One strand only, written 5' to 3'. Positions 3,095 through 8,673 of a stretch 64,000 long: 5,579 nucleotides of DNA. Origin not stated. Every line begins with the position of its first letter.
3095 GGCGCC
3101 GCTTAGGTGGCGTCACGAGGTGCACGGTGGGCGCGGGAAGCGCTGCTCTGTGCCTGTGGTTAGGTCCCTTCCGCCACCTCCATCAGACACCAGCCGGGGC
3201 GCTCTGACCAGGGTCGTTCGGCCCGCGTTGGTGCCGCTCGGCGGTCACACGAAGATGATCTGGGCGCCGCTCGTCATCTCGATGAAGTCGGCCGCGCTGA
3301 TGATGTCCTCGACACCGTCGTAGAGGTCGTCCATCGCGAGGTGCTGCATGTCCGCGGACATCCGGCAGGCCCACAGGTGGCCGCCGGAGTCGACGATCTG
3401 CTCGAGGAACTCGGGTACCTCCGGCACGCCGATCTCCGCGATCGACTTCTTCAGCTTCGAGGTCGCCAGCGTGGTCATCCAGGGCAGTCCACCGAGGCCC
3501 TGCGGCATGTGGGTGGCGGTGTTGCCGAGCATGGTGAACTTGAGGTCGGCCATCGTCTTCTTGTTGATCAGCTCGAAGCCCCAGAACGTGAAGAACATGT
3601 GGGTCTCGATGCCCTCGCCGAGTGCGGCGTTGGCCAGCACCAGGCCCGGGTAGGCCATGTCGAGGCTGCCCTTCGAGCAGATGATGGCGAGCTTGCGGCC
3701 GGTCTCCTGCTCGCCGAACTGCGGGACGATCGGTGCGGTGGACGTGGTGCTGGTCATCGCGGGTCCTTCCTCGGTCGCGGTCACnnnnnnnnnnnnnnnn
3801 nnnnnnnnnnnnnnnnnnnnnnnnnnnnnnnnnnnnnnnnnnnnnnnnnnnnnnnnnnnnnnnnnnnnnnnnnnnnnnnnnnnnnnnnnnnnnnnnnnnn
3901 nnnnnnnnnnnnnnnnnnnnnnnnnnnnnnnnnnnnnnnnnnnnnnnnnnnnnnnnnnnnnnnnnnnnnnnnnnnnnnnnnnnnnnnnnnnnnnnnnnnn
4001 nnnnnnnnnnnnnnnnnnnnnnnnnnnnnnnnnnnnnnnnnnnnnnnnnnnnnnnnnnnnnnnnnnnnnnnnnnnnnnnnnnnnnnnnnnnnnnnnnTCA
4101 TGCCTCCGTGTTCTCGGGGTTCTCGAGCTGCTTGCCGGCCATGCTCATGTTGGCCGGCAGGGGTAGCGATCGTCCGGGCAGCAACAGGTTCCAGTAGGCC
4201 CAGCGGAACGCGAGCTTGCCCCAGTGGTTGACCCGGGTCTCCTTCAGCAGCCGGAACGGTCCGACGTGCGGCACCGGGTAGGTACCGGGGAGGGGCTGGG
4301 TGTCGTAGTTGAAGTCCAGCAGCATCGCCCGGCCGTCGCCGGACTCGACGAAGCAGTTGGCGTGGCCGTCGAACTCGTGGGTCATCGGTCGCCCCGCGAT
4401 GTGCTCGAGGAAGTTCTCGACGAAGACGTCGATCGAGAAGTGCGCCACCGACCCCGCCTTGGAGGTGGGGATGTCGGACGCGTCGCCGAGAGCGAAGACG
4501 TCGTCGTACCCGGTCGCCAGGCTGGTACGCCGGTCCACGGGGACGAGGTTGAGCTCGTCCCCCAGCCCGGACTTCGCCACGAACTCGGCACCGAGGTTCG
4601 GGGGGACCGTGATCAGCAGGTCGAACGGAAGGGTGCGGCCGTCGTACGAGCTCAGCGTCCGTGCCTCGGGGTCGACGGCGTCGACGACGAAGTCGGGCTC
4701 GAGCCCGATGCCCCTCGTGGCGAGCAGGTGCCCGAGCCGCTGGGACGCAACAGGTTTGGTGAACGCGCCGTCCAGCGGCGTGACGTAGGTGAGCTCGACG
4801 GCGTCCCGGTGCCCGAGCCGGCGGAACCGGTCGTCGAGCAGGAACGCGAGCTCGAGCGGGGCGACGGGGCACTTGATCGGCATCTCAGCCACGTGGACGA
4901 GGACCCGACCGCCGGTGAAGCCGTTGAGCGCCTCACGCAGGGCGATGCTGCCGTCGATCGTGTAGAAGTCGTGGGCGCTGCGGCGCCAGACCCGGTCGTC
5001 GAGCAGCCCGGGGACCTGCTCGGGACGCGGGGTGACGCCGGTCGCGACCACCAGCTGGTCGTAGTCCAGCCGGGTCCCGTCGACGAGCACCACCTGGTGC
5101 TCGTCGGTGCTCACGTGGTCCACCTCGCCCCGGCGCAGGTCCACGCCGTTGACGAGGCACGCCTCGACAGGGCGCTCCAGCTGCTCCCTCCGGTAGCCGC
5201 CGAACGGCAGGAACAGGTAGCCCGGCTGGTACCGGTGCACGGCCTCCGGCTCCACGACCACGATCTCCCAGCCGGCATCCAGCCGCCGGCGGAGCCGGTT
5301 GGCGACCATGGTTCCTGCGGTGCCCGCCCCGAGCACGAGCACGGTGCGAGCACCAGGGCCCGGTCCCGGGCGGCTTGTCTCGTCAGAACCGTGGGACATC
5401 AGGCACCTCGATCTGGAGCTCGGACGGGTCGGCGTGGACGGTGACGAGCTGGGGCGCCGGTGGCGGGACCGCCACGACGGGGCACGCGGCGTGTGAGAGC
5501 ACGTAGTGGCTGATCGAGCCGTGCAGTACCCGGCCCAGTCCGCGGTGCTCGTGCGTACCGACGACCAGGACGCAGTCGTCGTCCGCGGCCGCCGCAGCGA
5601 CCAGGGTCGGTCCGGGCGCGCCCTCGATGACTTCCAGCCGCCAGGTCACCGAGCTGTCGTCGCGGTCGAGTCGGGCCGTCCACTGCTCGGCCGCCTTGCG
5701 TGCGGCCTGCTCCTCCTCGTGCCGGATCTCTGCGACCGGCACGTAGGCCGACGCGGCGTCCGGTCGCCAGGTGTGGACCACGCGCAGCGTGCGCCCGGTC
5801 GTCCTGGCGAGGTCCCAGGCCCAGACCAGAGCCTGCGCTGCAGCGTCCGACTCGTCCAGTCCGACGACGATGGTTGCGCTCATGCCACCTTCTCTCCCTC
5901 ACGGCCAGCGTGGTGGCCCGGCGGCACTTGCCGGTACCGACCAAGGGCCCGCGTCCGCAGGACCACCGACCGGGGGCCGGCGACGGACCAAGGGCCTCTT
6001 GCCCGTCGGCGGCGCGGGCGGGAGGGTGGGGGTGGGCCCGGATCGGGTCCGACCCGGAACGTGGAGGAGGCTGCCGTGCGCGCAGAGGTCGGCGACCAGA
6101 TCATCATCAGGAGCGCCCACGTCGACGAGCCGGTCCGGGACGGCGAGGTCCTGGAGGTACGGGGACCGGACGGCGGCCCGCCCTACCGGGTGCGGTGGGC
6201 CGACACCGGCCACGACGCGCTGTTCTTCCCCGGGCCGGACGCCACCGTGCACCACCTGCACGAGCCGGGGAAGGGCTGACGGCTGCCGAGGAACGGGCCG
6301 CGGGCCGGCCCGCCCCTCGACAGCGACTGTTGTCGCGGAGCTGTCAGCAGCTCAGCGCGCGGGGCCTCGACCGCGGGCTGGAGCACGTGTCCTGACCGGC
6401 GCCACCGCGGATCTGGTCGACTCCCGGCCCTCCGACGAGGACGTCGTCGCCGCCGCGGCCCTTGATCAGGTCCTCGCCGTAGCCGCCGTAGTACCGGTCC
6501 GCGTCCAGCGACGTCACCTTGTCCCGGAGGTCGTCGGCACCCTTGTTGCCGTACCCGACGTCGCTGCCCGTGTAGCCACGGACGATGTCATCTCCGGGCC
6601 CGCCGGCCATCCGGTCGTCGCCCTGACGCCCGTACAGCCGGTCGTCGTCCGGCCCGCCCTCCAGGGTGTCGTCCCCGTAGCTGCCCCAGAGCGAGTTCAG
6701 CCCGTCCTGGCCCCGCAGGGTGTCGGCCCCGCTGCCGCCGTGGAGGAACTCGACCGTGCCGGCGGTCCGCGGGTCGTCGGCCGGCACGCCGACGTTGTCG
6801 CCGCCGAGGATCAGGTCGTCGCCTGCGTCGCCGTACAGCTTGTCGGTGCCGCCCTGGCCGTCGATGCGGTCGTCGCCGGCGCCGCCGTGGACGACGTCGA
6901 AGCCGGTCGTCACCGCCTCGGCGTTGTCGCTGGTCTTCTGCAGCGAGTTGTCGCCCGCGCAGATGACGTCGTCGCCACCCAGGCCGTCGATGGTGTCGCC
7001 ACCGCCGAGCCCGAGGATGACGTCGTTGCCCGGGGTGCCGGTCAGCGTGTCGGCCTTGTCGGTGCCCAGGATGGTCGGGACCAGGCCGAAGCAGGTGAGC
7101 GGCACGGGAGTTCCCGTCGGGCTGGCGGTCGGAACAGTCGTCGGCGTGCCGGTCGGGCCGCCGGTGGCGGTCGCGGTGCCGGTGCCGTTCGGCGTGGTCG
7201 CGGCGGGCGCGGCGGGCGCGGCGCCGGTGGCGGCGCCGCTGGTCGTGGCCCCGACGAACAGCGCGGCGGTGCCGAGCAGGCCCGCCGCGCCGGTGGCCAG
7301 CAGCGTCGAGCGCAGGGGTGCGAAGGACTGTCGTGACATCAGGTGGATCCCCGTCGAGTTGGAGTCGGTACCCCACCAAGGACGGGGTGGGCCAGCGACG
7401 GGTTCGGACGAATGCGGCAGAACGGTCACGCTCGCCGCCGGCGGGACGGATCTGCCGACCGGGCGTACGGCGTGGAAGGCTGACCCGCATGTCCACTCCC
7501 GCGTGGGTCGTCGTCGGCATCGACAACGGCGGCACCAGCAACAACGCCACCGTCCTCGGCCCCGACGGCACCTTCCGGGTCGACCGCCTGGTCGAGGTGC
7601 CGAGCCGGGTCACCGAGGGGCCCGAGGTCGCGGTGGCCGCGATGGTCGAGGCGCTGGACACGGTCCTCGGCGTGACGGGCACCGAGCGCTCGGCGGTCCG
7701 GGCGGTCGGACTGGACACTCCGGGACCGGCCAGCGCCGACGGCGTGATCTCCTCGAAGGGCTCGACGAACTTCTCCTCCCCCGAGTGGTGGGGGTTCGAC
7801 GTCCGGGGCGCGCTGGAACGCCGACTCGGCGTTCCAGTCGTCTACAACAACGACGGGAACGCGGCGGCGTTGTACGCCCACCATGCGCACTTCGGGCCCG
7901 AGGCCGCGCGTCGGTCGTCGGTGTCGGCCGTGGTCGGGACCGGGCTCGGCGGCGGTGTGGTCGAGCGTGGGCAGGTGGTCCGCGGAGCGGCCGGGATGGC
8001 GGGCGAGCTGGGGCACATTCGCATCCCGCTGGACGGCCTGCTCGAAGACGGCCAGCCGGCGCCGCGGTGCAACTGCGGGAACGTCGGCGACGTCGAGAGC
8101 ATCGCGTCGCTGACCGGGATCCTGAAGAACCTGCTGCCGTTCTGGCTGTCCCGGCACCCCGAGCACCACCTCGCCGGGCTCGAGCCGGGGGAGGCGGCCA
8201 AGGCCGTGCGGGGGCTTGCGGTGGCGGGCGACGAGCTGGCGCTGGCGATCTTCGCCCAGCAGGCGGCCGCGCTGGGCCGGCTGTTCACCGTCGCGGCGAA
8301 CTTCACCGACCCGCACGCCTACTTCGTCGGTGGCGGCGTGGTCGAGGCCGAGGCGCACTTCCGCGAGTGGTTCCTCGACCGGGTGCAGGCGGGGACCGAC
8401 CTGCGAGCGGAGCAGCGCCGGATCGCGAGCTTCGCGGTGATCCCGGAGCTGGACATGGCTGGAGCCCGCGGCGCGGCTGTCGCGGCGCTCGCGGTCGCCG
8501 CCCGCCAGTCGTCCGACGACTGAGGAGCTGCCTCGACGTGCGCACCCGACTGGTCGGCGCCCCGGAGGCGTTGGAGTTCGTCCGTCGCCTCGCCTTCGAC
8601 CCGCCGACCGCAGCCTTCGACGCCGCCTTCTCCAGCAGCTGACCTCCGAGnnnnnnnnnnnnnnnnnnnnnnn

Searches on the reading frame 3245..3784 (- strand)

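Call 58: search_protein_families(library=pfam, proteins=[window:3245-3784:-], max_evalue=0.0001)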
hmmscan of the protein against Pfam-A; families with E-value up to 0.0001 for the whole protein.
window:3245-3784:- (179 aa): 2 families
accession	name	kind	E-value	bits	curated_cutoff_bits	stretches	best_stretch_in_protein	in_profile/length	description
PF13686.11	DrsE_2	-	2.1e-30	106.2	25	1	30-176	3-153/156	DsrE/DsrF/DrsH-like family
PF02635.20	DsrE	-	1.5e-05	25.6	22.7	0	31-171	2-107/116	DsrE/DsrF-like family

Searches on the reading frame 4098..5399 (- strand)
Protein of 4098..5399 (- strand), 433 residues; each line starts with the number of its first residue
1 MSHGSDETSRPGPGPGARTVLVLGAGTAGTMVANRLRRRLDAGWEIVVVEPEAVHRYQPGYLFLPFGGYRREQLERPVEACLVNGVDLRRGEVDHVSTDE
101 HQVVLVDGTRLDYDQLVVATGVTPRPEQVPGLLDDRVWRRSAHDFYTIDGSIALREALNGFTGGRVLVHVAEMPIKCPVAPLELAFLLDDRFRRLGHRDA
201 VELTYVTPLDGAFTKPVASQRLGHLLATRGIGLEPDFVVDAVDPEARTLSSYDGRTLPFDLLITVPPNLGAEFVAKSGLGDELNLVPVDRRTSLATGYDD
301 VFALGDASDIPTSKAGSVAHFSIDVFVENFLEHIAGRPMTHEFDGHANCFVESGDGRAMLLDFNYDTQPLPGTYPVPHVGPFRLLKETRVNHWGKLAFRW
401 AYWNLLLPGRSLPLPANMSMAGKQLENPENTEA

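Call 57: search_protein_families(library=pfam, proteins=[window:4098-5399:-], max_evalue=0.0001)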
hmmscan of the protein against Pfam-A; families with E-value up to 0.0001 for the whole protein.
window:4098-5399:- (433 aa): 5 families
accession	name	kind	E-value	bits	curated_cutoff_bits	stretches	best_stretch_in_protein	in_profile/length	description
PF07992.20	Pyr_redox_2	-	4.2e-16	59.6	26.1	1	19-136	2-123/291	Pyridine nucleotide-disulphide oxidoreductase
PF13454.12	NAD_binding_9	-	1.8e-06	28.4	21.8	0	22-54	2-35/155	FAD-NAD(P)-binding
PF01266.30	DAO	-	1.7e-05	24.9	27.9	0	20-52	2-31/353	FAD dependent oxidoreductase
PF05834.18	Lycopene_cycl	-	4.3e-05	23.2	23.4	0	44-124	62-143/380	Lycopene cyclase protein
PF04820.20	Trp_halogenase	-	9.6e-05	21.8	21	0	20-60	2-43/458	Tryptophan halogenase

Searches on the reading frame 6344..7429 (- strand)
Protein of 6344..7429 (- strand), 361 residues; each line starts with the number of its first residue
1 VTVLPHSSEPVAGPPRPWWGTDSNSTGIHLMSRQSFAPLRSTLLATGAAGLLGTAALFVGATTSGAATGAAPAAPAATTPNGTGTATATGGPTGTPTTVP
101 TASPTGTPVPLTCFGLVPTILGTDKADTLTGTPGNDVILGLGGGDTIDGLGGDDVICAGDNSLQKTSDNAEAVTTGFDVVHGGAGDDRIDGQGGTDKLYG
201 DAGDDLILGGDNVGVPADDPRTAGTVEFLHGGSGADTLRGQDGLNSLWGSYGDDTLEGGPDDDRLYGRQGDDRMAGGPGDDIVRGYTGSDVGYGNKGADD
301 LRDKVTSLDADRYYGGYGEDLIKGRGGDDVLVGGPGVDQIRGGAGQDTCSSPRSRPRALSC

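Call 57: search_protein_families(library=pfam, proteins=[window:6344-7429:-], max_evalue=0.0001)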
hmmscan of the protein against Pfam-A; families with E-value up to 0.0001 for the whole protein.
window:6344-7429:- (361 aa): 1 family
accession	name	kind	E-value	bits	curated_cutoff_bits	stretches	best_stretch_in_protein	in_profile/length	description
PF00353.25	HemolysinCabind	-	3.1e-35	120.2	23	5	314-348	1-35/36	RTX calcium-binding nonapeptide repeat (4 copies)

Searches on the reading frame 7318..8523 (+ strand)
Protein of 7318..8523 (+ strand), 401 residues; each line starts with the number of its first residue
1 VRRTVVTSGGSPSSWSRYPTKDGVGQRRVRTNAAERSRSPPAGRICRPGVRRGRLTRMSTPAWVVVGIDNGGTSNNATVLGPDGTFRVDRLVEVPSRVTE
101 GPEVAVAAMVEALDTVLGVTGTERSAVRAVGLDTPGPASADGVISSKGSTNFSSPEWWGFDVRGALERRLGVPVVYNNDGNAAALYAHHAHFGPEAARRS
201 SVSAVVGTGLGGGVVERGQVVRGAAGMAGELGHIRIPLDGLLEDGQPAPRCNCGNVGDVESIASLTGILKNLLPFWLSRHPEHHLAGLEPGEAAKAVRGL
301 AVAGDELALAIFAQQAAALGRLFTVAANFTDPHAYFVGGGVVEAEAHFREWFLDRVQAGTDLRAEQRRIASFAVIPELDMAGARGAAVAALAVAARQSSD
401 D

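Call 57: search_protein_families(library=pfam, proteins=[window:7318-8523:+], max_evalue=0.0001)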
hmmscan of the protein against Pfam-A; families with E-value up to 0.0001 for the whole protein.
window:7318-8523:+ (401 aa): 1 family
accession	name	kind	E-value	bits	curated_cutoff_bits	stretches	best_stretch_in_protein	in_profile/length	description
PF00480.26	ROK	-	2.5e-37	129.4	22.9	1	66-390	2-291/294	ROK family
